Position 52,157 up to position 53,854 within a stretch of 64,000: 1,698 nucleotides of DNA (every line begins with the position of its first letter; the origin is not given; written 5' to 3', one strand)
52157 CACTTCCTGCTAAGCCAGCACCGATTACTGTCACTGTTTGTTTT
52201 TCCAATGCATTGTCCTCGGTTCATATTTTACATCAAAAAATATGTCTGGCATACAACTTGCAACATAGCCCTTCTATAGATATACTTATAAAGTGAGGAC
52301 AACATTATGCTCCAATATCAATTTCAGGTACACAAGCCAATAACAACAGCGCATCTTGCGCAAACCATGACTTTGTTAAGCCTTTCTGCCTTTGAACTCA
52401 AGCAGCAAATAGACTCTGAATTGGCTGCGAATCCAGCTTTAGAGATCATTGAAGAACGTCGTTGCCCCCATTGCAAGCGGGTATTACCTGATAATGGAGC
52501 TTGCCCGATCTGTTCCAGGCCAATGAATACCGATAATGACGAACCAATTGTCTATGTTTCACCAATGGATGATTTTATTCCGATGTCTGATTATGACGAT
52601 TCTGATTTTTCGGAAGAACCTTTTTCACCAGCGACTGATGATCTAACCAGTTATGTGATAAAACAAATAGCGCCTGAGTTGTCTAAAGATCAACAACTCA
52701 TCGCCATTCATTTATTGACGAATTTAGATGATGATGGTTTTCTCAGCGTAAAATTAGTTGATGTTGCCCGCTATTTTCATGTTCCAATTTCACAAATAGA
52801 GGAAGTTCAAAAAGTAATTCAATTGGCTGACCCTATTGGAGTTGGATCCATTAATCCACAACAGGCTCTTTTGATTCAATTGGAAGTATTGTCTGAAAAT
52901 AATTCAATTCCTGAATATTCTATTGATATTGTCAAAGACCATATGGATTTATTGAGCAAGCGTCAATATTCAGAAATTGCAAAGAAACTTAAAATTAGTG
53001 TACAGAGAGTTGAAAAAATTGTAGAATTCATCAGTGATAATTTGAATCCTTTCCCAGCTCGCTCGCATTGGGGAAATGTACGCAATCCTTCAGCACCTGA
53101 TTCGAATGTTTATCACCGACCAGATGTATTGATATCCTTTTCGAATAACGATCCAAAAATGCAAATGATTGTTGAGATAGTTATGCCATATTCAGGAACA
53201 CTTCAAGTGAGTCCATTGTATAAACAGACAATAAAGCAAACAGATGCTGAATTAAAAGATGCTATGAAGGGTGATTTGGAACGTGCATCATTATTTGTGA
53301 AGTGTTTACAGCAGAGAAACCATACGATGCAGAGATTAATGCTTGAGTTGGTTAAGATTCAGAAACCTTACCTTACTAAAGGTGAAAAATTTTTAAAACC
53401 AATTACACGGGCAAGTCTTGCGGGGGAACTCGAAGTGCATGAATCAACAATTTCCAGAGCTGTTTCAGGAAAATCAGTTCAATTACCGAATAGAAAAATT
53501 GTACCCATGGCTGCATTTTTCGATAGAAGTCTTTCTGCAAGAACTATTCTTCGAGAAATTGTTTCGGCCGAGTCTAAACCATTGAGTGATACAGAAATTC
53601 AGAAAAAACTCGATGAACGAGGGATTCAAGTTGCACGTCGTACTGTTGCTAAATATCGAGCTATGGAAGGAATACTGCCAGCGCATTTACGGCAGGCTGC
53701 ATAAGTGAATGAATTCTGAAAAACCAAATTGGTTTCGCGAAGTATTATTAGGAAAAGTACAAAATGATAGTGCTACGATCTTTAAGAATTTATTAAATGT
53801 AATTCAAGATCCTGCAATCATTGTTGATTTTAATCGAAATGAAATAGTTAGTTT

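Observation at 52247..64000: Self-contained sigma-54 switch wired to a giant-TPR / putative clan-CD protease operon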

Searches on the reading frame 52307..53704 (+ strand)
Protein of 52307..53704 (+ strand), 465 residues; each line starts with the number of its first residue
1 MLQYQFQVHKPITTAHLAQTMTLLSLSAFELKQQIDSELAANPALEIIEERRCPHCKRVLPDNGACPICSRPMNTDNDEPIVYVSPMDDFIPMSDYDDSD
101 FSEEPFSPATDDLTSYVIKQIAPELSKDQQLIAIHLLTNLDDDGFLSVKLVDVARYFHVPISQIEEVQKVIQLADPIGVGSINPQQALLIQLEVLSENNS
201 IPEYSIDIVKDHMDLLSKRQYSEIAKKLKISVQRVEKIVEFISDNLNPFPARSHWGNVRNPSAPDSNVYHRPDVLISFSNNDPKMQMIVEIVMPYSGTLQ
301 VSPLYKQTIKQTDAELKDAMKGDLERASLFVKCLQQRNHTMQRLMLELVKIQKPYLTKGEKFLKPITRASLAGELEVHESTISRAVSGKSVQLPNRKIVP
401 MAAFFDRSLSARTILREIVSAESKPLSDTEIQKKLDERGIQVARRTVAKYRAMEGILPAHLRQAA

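Call 6: search_protein_families(library=pfam, proteins=[window:52307-53704:+], max_evalue=0.01)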
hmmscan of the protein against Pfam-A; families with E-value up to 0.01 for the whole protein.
window:52307-53704:+ (465 aa): 5 families
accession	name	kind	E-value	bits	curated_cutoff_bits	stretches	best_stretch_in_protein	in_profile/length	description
PF04963.19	Sigma54_CBD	-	3.6e-32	112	22.9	1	104-275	3-167/185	Sigma-54 factor, core binding domain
PF04552.19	Sigma54_DBD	-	2e-31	109.3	22.8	1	320-462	4-158/160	Sigma-54, DNA binding domain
PF00309.25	Sigma54_AID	-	3.3e-07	30.5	23.8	1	14-47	13-46/46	Sigma-54 factor, Activator interacting domain (AID)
PF04423.19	Rad50_zn_hook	-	0.0027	17.9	24.3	0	63-77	19-33/52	Rad50 zinc hook motif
PF08279.18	HTH_11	-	0.0046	17.3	25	0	365-386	15-36/55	HTH domain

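Call 13: search_protein_families(library=ncbifam, proteins=[window:52307-53704:+], max_evalue=0.001)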
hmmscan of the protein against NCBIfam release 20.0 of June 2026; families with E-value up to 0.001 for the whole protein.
window:52307-53704:+ (465 aa): 7 families
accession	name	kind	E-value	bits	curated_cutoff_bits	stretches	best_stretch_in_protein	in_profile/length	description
TIGR02395.1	rpoN_sigma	equivalog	2.8e-80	270.5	277.35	1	10-462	4-433/434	RNA polymerase factor sigma-54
NF004595.0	PRK05932.1-2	equivalog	5.6e-69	233.3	513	1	13-463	15-481/484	RNA polymerase factor sigma-54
NF009118.0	PRK12469.1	subfamily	5.2e-58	197.1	396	1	13-463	15-479/483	RNA polymerase factor sigma-54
NF004598.0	PRK05932.1-5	equivalog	3.4e-53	181.1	621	2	95-463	130-502/504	RNA polymerase factor sigma-54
NF004596.0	PRK05932.1-3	subfamily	8.5e-47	160.3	499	1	97-452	139-494/515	RNA polymerase factor sigma-54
NF004597.0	PRK05932.1-4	equivalog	2.3e-44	151.7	817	1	13-462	15-473/477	RNA polymerase factor sigma-54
NF004602.0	PRK05932.2-4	equivalog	8.1e-30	104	506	2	313-454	251-400/416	RNA polymerase factor sigma-54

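Call 20: find_related_loci(query=window:52307-53704:+, collection=genome_contigs, flank=10000)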
Query window:52307-53704:+ (465 aa) in genome_contigs; peptide patterns used: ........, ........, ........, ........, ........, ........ (x = any residue, [..] = any of these).
453 stretches matched a pattern; 63 encode a relative of the query (tblastn E <= 1e-3); 63 distinct loci.
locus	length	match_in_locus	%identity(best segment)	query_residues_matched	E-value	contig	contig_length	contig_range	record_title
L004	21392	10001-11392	90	1-464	0e+0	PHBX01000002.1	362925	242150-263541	MAG: Chloroflexi bacterium HGW-Chloroflexi-3 bjp_ig2158_scaffold_23, whole genome shotgun sequence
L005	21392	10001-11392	91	1-464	0e+0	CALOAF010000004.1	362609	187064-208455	MAG: uncultured Anaerolineaceae bacterium isolate HOU_bin.0089 genome assembly, contig: contig_9280, whole genome shotgu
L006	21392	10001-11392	90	1-464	0e+0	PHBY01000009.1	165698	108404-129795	MAG: Chloroflexi bacterium HGW-Chloroflexi-2 bjp_ig2069_scaffold_74, whole genome shotgun sequence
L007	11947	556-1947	90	1-464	0e+0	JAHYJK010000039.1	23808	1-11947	MAG: Anaerolineaceae bacterium isolate KA20 NODE_1108_length_23808_cov_5.427854, whole genome shotgun sequence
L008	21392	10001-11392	89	1-464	0e+0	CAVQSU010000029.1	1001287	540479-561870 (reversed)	MAG: uncultured Chloroflexia bacterium isolate MFD09964.bin.2.199 genome assembly, contig: contig_59512, whole genome sh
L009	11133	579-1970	88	1-464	0e+0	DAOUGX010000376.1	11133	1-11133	MAG TPA_asm: Anaerolineaceae bacterium isolate R830_264 k129_2890411, whole genome shotgun sequence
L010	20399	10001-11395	87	1-465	0e+0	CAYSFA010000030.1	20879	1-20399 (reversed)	MAG TPA_asm: uncultured Anaerolineaceae bacterium isolate SRP192927_co6_482 genome assembly, contig: NODE_5475_length_20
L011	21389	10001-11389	87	1-463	0e+0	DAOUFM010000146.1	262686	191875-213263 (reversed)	MAG TPA_asm: Anaerolineaceae bacterium isolate R115_23 k127_29521, whole genome shotgun sequence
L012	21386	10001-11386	73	4-464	0e+0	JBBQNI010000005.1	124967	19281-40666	MAG: Anaerolineales bacterium isolate Co_metawrap_295 Cmw_295_k141_8873351_length_124967_cov_15.0000, whole genome shotg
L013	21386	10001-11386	73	4-464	0e+0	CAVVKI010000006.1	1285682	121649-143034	MAG: uncultured Chloroflexia bacterium isolate MFD04716.bin.2.48 genome assembly, contig: contig_5794, whole genome shot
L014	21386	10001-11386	74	4-464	0e+0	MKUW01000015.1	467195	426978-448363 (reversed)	MAG: Chloroflexi bacterium 44-23 SCNpilot_bf_inoc_scaffold_4, whole genome shotgun sequence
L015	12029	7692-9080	73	4-465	0e+0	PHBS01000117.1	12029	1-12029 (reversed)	MAG: Chloroflexi bacterium HGW-Chloroflexi-8 08E140C01_scaffold_3459, whole genome shotgun sequence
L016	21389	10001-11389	73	1-463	0e+0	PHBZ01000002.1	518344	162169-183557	MAG: Chloroflexi bacterium HGW-Chloroflexi-10 Ig3397_v2_scaffold_11, whole genome shotgun sequence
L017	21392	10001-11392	71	1-464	0e+0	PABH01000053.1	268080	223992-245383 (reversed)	MAG: Anaerolineaceae bacterium isolate NAT124 MHASMcontig_953172, whole genome shotgun sequence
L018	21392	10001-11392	60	1-464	0e+0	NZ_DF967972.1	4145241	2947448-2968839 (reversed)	Longilinea arvoryzae strain KOME-1, whole genome shotgun sequence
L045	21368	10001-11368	56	10-465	2e-177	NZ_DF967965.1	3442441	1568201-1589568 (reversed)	Anaerolinea thermolimosa strain IMO-1, whole genome shotgun sequence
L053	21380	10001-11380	51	6-465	7e-165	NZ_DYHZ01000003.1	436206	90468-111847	MAG: Anaerolinea thermophila isolate TT109_54_104 Afr_mines_TT109_6_length_436206_cov_44_274075, whole genome shotgun se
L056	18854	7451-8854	49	1-463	8e-154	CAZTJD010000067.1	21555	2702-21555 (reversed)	MAG TPA_asm: uncultured Anaerolineales bacterium isolate SRP214966_co2_360 genome assembly, contig: NODE_3335_length_215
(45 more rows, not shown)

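Call 34: search_protein_families(library=pfam, proteins=[L056:12398-14971:+, L045:14537-15112:+, L045:15109-15489:+, L045:15492-16070:+, L045:17172-17861:+, L045:17858-19597:+, L045:13334-14491:+, L056:10841-12022:+], max_evalue=0.001)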
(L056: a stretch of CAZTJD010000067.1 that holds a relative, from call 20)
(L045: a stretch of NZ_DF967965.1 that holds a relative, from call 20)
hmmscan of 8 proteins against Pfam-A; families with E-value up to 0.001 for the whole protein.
L056:12398-14971:+ (857 aa): 6 families
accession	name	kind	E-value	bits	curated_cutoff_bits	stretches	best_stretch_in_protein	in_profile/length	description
PF00270.35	DEAD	-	2e-30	106.1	26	1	68-247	2-163/167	DEAD/DEAH box helicase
PF09369.15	MZB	-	4.4e-18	66.2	24.2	1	752-832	1-80/80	MrfA Zn-binding domain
PF00271.37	Helicase_C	-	5.3e-15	56.1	23.5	1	307-409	14-109/110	Helicase conserved C-terminal domain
PF01844.29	HNH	-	6.4e-09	36.3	21.4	1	693-739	1-44/47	HNH endonuclease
PF04851.21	ResIII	-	1.5e-05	25.4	22.5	1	78-240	21-158/164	Type III restriction enzyme, res subunit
PF22982.3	WHD_HRQ1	-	0.00014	23.2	27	1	445-516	1-69/70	ATP-dependent helicase HRQ1, winged helix domain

L045:14537-15112:+ (191 aa): 1 family
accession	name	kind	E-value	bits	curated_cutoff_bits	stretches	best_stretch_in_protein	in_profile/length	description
PF13189.12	Cytidylate_kin2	-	1.1e-43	150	28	1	4-167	2-175/176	Cytidylate kinase-like family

L045:15109-15489:+ (126 aa): 0 families

L045:15492-16070:+ (192 aa): 1 family
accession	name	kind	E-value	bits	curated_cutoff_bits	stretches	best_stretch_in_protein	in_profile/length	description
PF00156.33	Pribosyltran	-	7.5e-20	71.3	26.3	1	23-170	2-157/158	Phosphoribosyl transferase domain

L045:17172-17861:+ (229 aa): 1 family
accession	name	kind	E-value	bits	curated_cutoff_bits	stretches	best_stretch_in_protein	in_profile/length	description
PF01058.29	Oxidored_q6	-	6.4e-30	103.9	27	1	48-158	1-128/128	NADH ubiquinone oxidoreductase, 20 Kd subunit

L045:17858-19597:+ (579 aa): 2 families
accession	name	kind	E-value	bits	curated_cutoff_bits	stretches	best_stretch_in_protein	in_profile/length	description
PF00346.24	Complex1_49kDa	-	4.2e-96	321.6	24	2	331-502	1-170/271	Respiratory-chain NADH dehydrogenase, 49 Kd subunit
PF00329.25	Complex1_30kDa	-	1.9e-38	132.2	22.5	1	33-147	3-120/124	Respiratory-chain NADH dehydrogenase, 30 Kd subunit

L045:13334-14491:+ (385 aa): 11 families
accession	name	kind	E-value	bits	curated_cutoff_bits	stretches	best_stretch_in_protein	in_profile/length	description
PF00158.32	Sigma54_activat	-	1.9e-71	239.6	20.2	1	140-306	1-167/168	Sigma-54 interaction domain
PF00072.30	Response_reg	-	2.2e-25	89.4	30.2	1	5-114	1-110/111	Response regulator receiver domain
PF25601.1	AAA_lid_14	-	3.6e-25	88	27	1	312-383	1-72/87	AAA+ ATPase lid domain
PF14532.12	Sigma54_activ_2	-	1.4e-23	84.1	25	1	141-311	1-138/138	Sigma-54 interaction domain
PF07728.20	AAA_5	-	1.3e-09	38.6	22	1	164-282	2-123/139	AAA domain (dynein-related subfamily)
PF01078.27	Mg_chelatase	-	2.6e-06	27.4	20.3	0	219-281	93-157/207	Magnesium chelatase, subunit ChlI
PF07724.20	AAA_2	-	4.8e-06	27.2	27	1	162-289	4-132/166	AAA domain (Cdc48 subfamily)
PF00493.29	MCM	-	1.1e-05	25.1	23.3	1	155-281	51-172/224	MCM P-loop domain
PF00004.35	AAA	-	3e-05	24.9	21.2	1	164-282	1-110/131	ATPase family associated with various cellular activities (AAA)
PF20720.3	nSTAND3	-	0.00069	19.8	27.2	0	152-181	8-37/155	Novel STAND NTPase 3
PF20030.5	bpMoxR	-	0.00082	18.9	27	0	225-282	92-146/205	MoxR domain in the MoxR-vWA-beta-propeller ternary systems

L056:10841-12022:+ (393 aa): 11 families
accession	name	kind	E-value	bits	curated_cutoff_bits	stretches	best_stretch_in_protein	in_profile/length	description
PF00158.32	Sigma54_activat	-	1.9e-68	229.9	20.2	1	141-307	1-167/168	Sigma-54 interaction domain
PF00072.30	Response_reg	-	2.1e-27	95.9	30.2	1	5-114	1-110/111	Response regulator receiver domain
PF25601.1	AAA_lid_14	-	2.2e-23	82.3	27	1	313-388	1-76/87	AAA+ ATPase lid domain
PF14532.12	Sigma54_activ_2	-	2.5e-20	73.6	25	1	142-312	1-138/138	Sigma-54 interaction domain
PF07728.20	AAA_5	-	3.5e-09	37.2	22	1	165-284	2-124/139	AAA domain (dynein-related subfamily)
PF07724.20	AAA_2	-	1.9e-07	31.7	27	1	162-291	3-133/166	AAA domain (Cdc48 subfamily)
PF01078.27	Mg_chelatase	-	1.3e-06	28.4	20.3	1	156-282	16-157/207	Magnesium chelatase, subunit ChlI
PF00004.35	AAA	-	3.6e-06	27.9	21.2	1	165-285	1-111/131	ATPase family associated with various cellular activities (AAA)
PF13191.12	AAA_16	-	0.00019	22.4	32.6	1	142-217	3-85/167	AAA ATPase domain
PF13604.12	AAA_30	-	0.00028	21.1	27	1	156-261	11-116/191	AAA domain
PF00493.29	MCM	-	0.00054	19.6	23.3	0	157-282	52-172/224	MCM P-loop domain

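Call 52: find_homologous_proteins(query=L053:14911-20205:+, max_evalue=1e-10)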
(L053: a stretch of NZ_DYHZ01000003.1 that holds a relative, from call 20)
Query L053:14911-20205:+ (1764 aa): 38 proteins with E <= 1e-10 among 8000 candidates.
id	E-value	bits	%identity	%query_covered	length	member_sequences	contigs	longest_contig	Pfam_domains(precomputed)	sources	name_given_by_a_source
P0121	0.0e+0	3921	99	100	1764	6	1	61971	PF25060.1,PF13414.13,PF12569.15,PF23241.2,PF24575.2,PF00515.35,PF13424.13,PF13429.13,PF14561.13,PF07719.24,PF13174.13,PF20308.5,PF13431.13,PF23914.2,PF25062.2,PF25058.2,PF13176.13,PF13428.13,PF25064.2,PF14559.13,PF13371.13,PF12895.14,PF21033.5,PF13432.13,PF09295.17,PF13181.13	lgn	-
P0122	0.0e+0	2604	66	100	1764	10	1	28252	PF13431.13,PF23914.2,PF25062.2,PF13414.13,PF25058.2,PF13176.13,PF13428.13,PF23241.2,PF04733.21,PF25064.2,PF14559.13,PF13371.13,PF00515.35,PF12895.14,PF13424.13,PF21033.5,PF13432.13,PF09295.17,PF13429.13,PF13181.13,PF14561.13,PF07719.24,PF13174.13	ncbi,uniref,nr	ncbi:tetratricopeptide repeat protein [Anaerolinea sp.]|uniref:tetratricopeptide repeat protein n=1 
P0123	2.0e-219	750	30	100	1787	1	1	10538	PF25060.1,PF13414.13,PF12569.15,PF23241.2,PF24575.2,PF02259.30,PF00515.35,PF13424.13,PF07719.24,PF13174.13,PF25063.1,PF13431.13,PF23914.2,PF25062.2,PF20225.5,PF25058.2,PF13176.13,PF13428.13,PF25064.2,PF14559.13,PF13371.13,PF12895.14,PF21033.5,PF13432.13,PF13181.13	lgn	-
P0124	2.6e-193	663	28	100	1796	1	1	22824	PF03704.24,PF25060.1,PF13414.13,PF12569.15,PF23241.2,PF24575.2,PF00515.35,PF13424.13,PF13429.13,PF07719.24,PF13174.13,PF13431.13,PF23914.2,PF25062.2,PF25058.2,PF13176.13,PF13428.13,PF25064.2,PF14559.13,PF13371.13,PF12895.14,PF21033.5,PF13432.13,PF09295.17,PF13181.13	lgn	-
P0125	6.0e-149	516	26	100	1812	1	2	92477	PF13414.13,PF12569.15,PF24575.2,PF00515.35,PF13424.13,PF13429.13,PF14561.13,PF07719.24,PF13174.13,PF13431.13,PF23914.2,PF25062.2,PF20225.5,PF25058.2,PF13176.13,PF13428.13,PF25064.2,PF14559.13,PF13371.13,PF12895.14,PF21033.5,PF13432.13,PF09295.17,PF13181.13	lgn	-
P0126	1.7e-119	418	25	100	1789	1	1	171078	PF13431.13,PF23914.2,PF25062.2,PF13414.13,PF25058.2,PF13176.13,PF12569.15,PF13428.13,PF25064.2,PF14559.13,PF13371.13,PF00515.35,PF12895.14,PF13424.13,PF21033.5,PF13432.13,PF09295.17,PF13181.13,PF07719.24,PF13174.13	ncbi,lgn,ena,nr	ncbi:MAG: tetratricopeptide repeat protein [Chloroflexi bacterium]|nr:tetratricopeptide repeat prote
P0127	2.5e-110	388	30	27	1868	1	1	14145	PF03704.24,PF13414.13,PF12569.15,PF07721.21,PF24575.2,PF00515.35,PF13424.13,PF13429.13,PF14561.13,PF07719.24,PF13174.13,PF13431.13,PF23914.2,PF25062.2,PF25058.2,PF13176.13,PF13428.13,PF25064.2,PF14559.13,PF13371.13,PF12895.14,PF21033.5,PF13432.13,PF09295.17,PF13181.13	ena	-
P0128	1.7e-102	362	27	76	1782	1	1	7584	PF03704.24,PF25439.2,PF13414.13,PF12569.15,PF23276.3,PF23241.2,PF24575.2,PF00515.35,PF13424.13,PF13429.13,PF14561.13,PF07719.24,PF13174.13,PF25063.1,PF13431.13,PF23914.2,PF25062.2,PF25058.2,PF13176.13,PF13428.13,PF04733.21,PF25064.2,PF14559.13,PF13371.13,PF22860.3,PF12895.14,PF21033.5,PF13432.13,PF0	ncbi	-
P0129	8.3e-96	340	25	100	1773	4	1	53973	PF13431.13,PF23914.2,PF25062.2,PF13414.13,PF25058.2,PF12569.15,PF13428.13,PF02064.22,PF14559.13,PF13371.13,PF00515.35,PF12895.14,PF13424.13,PF21033.5,PF13432.13,PF09295.17,PF13429.13,PF13181.13,PF07719.24,PF13174.13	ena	-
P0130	2.0e-80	289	32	23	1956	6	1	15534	PF13431.13,PF23914.2,PF25062.2,PF13414.13,PF25058.2,PF13176.13,PF12569.15,PF13428.13,PF14559.13,PF13371.13,PF00515.35,PF12895.14,PF13424.13,PF21033.5,PF13432.13,PF09295.17,PF13429.13,PF13181.13,PF07719.24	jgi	-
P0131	2.6e-78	282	26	76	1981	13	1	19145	PF13431.13,PF23914.2,PF25062.2,PF13414.13,PF25058.2,PF12569.15,PF13428.13,PF25064.2,PF14559.13,PF13371.13,PF00515.35,PF12895.14,PF13424.13,PF21033.5,PF13432.13,PF13429.13,PF13181.13,PF07719.24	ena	-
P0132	2.2e-76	275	28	27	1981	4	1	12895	PF13431.13,PF23914.2,PF25062.2,PF13414.13,PF25058.2,PF12569.15,PF13428.13,PF14559.13,PF13371.13,PF00515.35,PF12895.14,PF13424.13,PF21033.5,PF13432.13,PF13429.13,PF13181.13,PF07719.24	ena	-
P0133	4.9e-76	274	33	23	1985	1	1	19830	PF13431.13,PF23914.2,PF13414.13,PF25058.2,PF13176.13,PF12569.15,PF13428.13,PF25064.2,PF14559.13,PF02259.30,PF13371.13,PF00515.35,PF12895.14,PF13424.13,PF21033.5,PF13432.13,PF13181.13,PF07719.24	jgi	jgi:tetratricopeptide (TPR) repeat protein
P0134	4.9e-73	264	24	78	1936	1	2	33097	PF25060.1,PF13414.13,PF12569.15,PF02259.30,PF00515.35,PF13424.13,PF13429.13,PF07719.24,PF13174.13,PF25063.1,PF13431.13,PF23914.2,PF25062.2,PF25058.2,PF13176.13,PF13428.13,PF25064.2,PF14559.13,PF13371.13,PF12895.14,PF21033.5,PF13432.13,PF09295.17,PF13181.13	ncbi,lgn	-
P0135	4.0e-70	255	26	31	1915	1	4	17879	PF25063.1,PF05843.21,PF13431.13,PF23914.2,PF13414.13,PF25058.2,PF13176.13,PF12569.15,PF13428.13,PF14559.13,PF13371.13,PF00515.35,PF12895.14,PF13424.13,PF21033.5,PF13432.13,PF09295.17,PF13181.13,PF07719.24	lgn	-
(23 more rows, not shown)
